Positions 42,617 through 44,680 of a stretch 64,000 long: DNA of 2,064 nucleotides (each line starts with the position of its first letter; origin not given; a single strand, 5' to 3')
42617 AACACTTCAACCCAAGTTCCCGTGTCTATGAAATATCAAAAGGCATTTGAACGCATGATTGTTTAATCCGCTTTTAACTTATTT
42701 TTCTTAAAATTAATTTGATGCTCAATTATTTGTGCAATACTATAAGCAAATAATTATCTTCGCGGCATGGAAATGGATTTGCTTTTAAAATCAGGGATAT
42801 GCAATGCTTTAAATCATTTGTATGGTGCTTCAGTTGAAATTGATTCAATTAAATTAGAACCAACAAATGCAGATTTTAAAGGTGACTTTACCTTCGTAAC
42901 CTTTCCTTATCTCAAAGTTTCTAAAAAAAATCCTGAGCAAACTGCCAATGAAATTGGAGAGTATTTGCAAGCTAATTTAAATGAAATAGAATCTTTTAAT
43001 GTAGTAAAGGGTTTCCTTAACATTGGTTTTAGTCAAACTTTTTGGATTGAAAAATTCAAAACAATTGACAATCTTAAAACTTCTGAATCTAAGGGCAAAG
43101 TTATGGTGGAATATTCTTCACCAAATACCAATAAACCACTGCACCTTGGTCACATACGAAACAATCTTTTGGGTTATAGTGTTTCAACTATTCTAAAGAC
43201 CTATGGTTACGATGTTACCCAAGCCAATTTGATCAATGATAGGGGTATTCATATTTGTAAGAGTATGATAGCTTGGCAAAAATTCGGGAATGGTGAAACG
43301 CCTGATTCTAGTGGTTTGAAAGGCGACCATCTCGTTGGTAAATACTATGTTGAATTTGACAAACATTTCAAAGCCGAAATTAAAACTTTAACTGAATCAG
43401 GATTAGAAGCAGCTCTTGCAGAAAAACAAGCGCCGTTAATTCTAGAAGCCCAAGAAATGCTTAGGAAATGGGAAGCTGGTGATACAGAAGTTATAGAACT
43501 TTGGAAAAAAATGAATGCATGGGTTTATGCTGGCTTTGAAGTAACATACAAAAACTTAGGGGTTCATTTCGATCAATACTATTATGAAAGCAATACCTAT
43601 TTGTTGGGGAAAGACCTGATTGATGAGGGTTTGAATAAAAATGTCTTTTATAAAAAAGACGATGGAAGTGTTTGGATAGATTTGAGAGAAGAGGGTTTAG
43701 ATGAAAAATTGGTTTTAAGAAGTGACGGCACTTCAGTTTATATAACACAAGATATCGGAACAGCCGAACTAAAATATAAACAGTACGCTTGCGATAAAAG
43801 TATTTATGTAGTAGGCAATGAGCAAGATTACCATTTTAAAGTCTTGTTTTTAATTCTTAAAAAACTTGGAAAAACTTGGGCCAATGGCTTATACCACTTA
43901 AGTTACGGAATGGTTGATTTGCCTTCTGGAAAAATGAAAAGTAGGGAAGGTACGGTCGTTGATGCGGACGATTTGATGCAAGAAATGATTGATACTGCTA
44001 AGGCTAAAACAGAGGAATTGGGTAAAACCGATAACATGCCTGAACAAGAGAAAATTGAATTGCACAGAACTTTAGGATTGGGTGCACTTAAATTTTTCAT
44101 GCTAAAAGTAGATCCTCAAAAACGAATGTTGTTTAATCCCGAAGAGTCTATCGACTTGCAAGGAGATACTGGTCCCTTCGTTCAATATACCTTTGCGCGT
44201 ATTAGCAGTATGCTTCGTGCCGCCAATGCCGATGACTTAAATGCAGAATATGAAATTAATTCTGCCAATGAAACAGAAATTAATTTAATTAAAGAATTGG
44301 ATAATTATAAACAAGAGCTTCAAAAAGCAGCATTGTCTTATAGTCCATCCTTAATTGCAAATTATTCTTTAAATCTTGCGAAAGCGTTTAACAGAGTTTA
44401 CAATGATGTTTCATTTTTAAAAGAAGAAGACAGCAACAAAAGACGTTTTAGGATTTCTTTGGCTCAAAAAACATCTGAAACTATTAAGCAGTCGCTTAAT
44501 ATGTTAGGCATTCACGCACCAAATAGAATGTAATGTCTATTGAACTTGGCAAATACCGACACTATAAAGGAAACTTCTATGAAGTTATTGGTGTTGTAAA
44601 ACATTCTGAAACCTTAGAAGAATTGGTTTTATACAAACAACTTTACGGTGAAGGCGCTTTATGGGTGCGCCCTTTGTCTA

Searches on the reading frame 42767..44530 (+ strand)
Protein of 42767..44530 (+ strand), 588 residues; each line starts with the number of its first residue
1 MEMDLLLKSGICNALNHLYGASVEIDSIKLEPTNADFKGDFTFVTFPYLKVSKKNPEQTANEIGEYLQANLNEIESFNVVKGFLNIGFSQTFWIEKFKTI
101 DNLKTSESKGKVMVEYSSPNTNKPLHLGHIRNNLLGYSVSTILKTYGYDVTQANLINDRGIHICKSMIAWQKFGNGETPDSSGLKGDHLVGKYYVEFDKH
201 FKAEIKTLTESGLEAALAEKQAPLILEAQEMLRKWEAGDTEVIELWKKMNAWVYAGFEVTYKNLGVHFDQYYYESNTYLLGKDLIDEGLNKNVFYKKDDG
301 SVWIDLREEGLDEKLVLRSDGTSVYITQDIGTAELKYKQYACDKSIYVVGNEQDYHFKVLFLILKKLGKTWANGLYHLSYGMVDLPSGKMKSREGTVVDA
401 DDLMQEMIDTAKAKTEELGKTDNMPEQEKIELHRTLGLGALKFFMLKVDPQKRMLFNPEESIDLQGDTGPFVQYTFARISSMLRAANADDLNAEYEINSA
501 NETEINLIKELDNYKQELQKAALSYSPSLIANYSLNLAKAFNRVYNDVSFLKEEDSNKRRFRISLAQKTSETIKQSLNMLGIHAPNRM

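Call 24: search_protein_families(library=pfam, proteins=[window:42767-44530:+], max_evalue=0.00001)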
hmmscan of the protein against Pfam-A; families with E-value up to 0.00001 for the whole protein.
window:42767-44530:+ (588 aa): 3 families
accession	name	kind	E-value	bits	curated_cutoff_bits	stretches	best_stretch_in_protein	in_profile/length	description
PF00750.26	tRNA-synt_1d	-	5.1e-47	161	23.3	1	104-447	14-338/349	tRNA synthetases class I (R), catalytic domain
PF05746.21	DALR_1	-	1.5e-28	99.6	22.3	1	472-588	1-117/117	DALR anticodon binding domain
PF03485.21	Arg_tRNA_synt_N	-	3.5e-09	37.6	21.5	1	7-86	3-83/85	Arginyl tRNA synthetase N terminal domain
